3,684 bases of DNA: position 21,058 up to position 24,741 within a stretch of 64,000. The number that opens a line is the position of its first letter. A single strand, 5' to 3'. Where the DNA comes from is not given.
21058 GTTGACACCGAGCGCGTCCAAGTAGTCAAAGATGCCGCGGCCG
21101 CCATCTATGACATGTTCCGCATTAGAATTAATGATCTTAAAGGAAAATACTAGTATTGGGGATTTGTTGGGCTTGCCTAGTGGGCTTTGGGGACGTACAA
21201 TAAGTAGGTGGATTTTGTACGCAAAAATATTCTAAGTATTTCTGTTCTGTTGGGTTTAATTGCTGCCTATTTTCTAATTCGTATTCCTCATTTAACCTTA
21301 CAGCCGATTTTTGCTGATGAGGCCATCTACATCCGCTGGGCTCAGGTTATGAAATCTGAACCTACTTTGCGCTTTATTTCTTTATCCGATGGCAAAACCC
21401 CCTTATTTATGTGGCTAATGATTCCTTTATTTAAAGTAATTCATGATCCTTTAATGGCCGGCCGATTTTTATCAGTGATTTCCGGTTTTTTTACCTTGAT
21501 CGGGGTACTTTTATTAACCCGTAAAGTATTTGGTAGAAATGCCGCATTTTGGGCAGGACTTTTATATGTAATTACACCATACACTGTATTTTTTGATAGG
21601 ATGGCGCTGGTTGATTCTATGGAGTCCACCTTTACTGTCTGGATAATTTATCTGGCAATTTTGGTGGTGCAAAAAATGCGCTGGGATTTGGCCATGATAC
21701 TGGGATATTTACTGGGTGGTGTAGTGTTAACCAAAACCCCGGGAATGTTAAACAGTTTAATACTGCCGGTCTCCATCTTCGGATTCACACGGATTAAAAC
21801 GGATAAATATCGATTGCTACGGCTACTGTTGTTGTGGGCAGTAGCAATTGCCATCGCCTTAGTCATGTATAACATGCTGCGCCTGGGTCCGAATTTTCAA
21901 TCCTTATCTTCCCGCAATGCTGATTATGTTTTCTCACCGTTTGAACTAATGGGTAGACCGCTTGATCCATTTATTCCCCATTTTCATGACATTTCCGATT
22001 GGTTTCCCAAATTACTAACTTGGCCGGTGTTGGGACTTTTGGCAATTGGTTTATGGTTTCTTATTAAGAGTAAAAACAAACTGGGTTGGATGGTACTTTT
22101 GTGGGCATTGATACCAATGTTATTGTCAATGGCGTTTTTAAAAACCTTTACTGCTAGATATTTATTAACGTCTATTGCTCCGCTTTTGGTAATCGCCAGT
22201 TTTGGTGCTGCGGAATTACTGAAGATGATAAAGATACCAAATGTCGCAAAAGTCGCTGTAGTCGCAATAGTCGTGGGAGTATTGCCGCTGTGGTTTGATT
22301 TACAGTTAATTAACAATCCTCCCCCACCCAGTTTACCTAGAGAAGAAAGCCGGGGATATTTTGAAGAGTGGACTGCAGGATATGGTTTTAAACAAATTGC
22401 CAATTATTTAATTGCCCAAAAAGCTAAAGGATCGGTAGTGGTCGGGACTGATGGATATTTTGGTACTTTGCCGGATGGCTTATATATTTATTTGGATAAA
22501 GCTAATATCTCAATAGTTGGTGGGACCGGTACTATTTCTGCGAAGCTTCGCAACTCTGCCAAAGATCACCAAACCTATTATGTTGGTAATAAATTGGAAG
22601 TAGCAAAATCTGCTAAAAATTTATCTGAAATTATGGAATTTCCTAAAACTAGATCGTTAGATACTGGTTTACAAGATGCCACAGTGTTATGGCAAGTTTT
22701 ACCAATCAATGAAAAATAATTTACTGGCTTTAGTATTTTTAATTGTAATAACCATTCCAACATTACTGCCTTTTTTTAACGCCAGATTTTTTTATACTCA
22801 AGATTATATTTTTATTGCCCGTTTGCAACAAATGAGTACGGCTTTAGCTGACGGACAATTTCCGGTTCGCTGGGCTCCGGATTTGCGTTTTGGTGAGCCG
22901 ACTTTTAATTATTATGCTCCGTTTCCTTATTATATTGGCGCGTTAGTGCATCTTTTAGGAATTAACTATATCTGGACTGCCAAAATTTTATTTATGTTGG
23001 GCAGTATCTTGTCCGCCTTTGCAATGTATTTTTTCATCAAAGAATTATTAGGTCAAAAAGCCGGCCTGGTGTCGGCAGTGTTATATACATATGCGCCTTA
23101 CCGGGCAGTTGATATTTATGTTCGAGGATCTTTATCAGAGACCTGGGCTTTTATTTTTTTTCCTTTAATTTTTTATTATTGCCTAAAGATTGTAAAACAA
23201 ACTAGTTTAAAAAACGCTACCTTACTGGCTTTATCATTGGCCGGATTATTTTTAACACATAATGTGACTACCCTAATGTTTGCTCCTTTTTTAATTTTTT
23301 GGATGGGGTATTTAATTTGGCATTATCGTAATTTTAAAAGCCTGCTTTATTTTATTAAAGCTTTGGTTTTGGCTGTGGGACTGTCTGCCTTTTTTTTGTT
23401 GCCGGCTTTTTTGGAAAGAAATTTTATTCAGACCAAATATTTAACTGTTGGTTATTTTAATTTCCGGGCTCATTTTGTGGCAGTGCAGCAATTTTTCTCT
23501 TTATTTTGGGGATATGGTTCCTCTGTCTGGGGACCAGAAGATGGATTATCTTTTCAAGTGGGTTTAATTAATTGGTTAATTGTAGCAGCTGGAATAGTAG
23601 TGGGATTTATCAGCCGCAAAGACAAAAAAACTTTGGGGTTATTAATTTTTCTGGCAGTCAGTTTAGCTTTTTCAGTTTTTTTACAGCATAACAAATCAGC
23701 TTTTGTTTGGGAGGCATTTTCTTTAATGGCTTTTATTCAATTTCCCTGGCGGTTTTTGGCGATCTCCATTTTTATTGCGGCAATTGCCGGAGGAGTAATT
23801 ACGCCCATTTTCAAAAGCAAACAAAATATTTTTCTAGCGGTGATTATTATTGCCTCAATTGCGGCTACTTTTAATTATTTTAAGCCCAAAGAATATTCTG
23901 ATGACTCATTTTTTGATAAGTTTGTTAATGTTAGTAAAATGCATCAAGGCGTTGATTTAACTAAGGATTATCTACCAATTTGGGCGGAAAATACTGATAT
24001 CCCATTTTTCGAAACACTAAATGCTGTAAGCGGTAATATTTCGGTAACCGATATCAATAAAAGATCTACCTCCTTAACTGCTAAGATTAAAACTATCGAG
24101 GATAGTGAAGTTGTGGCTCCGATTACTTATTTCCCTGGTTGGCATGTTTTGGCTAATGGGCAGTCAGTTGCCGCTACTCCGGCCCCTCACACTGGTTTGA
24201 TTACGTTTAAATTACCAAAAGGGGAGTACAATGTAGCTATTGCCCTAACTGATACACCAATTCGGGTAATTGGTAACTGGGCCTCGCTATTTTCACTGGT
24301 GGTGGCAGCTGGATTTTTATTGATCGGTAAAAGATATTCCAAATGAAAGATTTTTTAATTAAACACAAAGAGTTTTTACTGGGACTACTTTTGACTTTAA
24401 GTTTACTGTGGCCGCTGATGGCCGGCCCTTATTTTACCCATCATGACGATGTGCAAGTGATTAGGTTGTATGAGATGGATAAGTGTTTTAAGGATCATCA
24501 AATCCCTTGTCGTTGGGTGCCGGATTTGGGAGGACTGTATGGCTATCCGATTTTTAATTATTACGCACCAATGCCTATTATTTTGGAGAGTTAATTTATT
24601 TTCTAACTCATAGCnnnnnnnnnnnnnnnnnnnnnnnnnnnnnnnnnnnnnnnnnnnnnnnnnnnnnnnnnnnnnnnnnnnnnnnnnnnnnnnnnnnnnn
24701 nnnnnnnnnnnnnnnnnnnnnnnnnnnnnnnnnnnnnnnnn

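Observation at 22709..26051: Tandem paralogs of a large uncharacterised membrane protein, with the second copy interrupted by a frameshift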

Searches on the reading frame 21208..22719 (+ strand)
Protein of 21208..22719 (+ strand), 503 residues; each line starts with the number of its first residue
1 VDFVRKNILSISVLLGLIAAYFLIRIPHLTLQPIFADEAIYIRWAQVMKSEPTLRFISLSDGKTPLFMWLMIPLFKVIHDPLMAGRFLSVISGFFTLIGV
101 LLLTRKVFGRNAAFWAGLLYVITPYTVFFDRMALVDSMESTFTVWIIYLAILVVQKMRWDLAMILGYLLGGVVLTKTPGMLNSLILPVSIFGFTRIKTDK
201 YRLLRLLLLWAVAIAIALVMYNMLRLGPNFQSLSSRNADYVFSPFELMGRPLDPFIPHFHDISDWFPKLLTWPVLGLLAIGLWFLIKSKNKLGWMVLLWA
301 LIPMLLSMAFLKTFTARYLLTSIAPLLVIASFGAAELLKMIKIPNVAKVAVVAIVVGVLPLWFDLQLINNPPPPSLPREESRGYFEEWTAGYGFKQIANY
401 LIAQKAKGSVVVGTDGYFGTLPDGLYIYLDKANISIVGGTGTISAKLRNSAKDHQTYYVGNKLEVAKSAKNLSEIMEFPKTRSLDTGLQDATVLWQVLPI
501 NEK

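Call 6: search_protein_families(library=pfam, proteins=[window:21208-22719:+], max_evalue=0.01)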
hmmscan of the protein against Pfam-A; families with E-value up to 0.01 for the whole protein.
window:21208-22719:+ (503 aa): 1 family
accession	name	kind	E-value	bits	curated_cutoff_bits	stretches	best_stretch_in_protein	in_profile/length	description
PF13231.12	PMT_2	-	3.6e-11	44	26.1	1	63-220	2-153/160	Dolichyl-phosphate-mannose-protein mannosyltransferase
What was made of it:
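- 21208..22719 (+): Upstream neighbour: PMT_2-type GT-C glycosyltransferase (503 aa), overlapping the start of copy 1. Same operon-like run. Call 6.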

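Call 7: search_protein_families(library=ncbifam, proteins=[window:21208-22719:+], max_evalue=0.01)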
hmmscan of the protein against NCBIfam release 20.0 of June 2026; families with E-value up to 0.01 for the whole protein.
window:21208-22719:+ (503 aa): 1 family
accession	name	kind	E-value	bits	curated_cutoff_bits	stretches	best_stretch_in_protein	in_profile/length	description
TIGR03663.1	TIGR03663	subfamily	0.00017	20.8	126.25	1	17-339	7-341/435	flippase activity-associated protein Agl23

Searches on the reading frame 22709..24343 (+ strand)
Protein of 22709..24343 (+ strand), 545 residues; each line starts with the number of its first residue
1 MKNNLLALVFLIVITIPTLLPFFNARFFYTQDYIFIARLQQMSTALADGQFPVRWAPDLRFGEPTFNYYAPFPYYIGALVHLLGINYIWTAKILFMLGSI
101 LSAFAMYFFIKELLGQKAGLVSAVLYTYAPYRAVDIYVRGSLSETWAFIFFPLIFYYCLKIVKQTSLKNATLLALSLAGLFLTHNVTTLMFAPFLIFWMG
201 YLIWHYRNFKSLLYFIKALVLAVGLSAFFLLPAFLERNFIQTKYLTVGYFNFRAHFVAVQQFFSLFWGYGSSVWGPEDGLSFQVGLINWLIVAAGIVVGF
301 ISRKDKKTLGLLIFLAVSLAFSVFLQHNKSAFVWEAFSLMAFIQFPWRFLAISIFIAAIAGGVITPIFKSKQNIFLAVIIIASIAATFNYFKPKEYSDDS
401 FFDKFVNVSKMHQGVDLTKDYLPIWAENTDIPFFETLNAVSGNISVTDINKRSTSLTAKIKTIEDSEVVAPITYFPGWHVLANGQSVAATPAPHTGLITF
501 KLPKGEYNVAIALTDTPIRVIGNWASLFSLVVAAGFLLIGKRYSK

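Call 6: search_protein_families(library=pfam, proteins=[window:22709-24343:+], max_evalue=0.01)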
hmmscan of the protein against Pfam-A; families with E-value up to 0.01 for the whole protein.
seq(545 aa): 2 families
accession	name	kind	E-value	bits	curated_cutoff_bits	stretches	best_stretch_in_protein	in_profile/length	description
PF10131.15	PTPS_related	-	5.2e-16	58.7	26.4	1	66-408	1-324/621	6-pyruvoyl-tetrahydropterin synthase related domain; membrane protein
PF13231.12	PMT_2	-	1e-05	26.2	26.1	1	70-226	3-152/160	Dolichyl-phosphate-mannose-protein mannosyltransferase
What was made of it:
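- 22709..24346 (+): Copy 1: intact PF10131 (PTPS_related) GT-C membrane glycosyltransferase, 545 aa. Its stop overlaps the start of copy 2 (ATGA at 24343..24346). Pfam PF10131 58.7 bits (cut-off 26.4) and PMT_2 26.2 bits (call 6).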

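Call 7: search_protein_families(library=ncbifam, proteins=[window:22709-24343:+], max_evalue=0.01)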
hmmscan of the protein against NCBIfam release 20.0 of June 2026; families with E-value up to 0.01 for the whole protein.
seq(545 aa): 0 families

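Call 9: find_encoding_contigs(protein=window:22709-24343:+, flank=10000, max_places=10)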
Protein window:22709-24343:+ (545 aa): no gene with exactly this product is on record in the collection.

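Call 24: list_cluster_members(proteins=[P0001, window:22709-24343:+, window:24343-24591:+, window:22676-24343:+])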
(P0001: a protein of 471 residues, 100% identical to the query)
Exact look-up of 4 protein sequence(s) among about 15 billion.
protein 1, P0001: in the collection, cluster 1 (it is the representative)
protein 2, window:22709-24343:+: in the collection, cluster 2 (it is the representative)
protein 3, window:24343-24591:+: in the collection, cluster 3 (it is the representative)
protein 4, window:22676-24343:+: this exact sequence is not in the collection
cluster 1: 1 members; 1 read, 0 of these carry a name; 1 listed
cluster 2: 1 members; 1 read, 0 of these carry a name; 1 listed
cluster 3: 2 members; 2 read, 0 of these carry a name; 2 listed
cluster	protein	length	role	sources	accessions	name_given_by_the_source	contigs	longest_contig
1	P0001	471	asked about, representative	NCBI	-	-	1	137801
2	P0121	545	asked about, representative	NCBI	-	-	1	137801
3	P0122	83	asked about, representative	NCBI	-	-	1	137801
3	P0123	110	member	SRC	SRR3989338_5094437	-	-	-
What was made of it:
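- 22709..24346 (+): The exact 545-aa product is on record from a 137,801-bp NCBI contig (call 24).
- The source is a metagenome-type contig: NCBI only, 137.8 kb, with no named protein records (call 24).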

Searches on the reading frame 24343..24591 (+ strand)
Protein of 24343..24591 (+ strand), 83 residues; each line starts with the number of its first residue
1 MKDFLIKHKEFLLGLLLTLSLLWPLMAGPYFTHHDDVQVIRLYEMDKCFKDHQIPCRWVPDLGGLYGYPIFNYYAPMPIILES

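Call 8: find_encoding_contigs(protein=window:24343-24591:+, flank=10000, max_places=10)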
Protein window:24343-24591:+ (83 aa): no gene with exactly this product is on record in the collection.
